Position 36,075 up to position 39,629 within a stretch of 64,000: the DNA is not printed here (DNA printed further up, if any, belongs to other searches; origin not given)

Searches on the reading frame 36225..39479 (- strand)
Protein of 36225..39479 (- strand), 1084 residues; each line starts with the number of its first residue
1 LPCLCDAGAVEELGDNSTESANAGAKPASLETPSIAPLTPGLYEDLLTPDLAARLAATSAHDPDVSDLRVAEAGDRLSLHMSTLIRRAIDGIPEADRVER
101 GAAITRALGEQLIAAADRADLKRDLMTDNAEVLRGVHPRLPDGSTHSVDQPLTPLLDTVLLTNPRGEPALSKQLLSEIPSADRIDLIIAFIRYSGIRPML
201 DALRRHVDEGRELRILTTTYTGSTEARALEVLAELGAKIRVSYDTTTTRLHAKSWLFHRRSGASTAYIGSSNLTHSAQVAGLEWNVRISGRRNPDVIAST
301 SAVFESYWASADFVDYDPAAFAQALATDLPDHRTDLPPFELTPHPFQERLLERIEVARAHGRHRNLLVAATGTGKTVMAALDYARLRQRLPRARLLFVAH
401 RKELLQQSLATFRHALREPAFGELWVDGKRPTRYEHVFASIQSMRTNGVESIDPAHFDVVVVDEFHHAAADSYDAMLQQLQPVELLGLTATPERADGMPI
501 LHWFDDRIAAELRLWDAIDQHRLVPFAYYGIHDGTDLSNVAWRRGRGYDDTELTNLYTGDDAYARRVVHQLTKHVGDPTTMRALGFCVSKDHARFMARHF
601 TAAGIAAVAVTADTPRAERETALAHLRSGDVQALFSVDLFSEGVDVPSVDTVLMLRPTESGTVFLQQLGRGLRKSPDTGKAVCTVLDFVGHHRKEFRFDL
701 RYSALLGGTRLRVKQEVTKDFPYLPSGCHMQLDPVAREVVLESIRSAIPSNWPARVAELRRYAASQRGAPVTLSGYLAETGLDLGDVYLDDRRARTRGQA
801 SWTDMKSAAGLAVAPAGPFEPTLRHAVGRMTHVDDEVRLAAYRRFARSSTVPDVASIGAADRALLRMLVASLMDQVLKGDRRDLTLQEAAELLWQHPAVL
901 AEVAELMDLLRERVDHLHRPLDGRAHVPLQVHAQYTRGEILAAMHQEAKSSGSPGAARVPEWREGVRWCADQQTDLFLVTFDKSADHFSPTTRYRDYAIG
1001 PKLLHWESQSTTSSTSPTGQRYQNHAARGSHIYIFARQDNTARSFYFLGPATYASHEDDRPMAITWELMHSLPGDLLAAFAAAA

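Call 29: search_protein_families(library=pfam, proteins=[window:36225-39479:-], max_evalue=0.001)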
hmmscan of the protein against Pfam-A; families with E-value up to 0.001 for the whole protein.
window:36225-39479:- (1084 aa): 7 families
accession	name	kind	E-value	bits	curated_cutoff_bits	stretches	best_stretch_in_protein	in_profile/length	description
PF04851.21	ResIII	-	5.5e-34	117.9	22.5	1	341-494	2-164/164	Type III restriction enzyme, res subunit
PF11907.13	DUF3427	-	4.1e-22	79.2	27.7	1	882-1080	82-279/280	Domain of unknown function (DUF3427)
PF00271.37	Helicase_C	-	8.5e-14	52.2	23.5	1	580-674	15-109/110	Helicase conserved C-terminal domain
PF13091.12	PLDc_2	-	1.4e-10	41.5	27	1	176-308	3-132/132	PLD-like domain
PF18766.7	SWI2_SNF2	-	7e-10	39.4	26.7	1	362-533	18-195/221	SWI2/SNF2 ATPase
PF00270.35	DEAD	-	2.8e-09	37.3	26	1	347-493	4-161/167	DEAD/DEAH box helicase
PF09565.16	RE_NgoFVII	-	0.00036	20.3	23.8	1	237-282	80-126/162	NgoFVII restriction endonuclease N-terminal PLD domain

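Call 117: search_protein_families(library=padloc, proteins=[window:36225-39479:-], max_evalue=0.00001)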
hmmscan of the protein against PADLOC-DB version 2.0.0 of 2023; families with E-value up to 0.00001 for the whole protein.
window:36225-39479:- (1084 aa): 13 families
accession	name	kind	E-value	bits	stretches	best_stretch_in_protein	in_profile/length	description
PDLC03659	mREase_IV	-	2e-251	834.8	1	150-1082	16-941/945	Type IV methyl-directed restriction enzyme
PDLC03658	mREase_IV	-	6.2e-76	253.9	2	160-699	31-568/953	Type IV methyl-directed restriction enzyme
PDLC02707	PbeA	-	3.7e-32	109.7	2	580-689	523-630/672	PbeA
PDLC02704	PbeA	-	1.1e-25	88.3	2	601-690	558-645/682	PbeA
PDLC03049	REase_I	-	7.2e-17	58.7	1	342-689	167-539/807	Type I restriction enzyme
PDLC03047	REase_I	-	3.1e-14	49.7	1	339-495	340-494/1107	Type I restriction enzyme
PDLC03042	REase_I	-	4.8e-13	45.4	2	342-468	444-579/1170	Type I restriction enzyme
PDLC02705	PbeA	-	1.4e-12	44.7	1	576-689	521-633/691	PbeA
PDLC02706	PbeA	-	3.4e-11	40.5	1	617-689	602-672/722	PbeA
PDLC02703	PbeA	-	2.1e-09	34.6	1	621-693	546-618/626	PbeA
PDLC01439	typeIV_DinG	-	5.1e-09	33.3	0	576-648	407-471/575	CAS-IV-A; associated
PDLC02503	BrxHI|BrxHII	-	1.2e-07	28.4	0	458-675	151-343/698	BrxHI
PDLC03597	REase_MTase_IIG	-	3.2e-07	26.3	1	630-677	551-598/1646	Type IIG restriction enzyme-methyltransferase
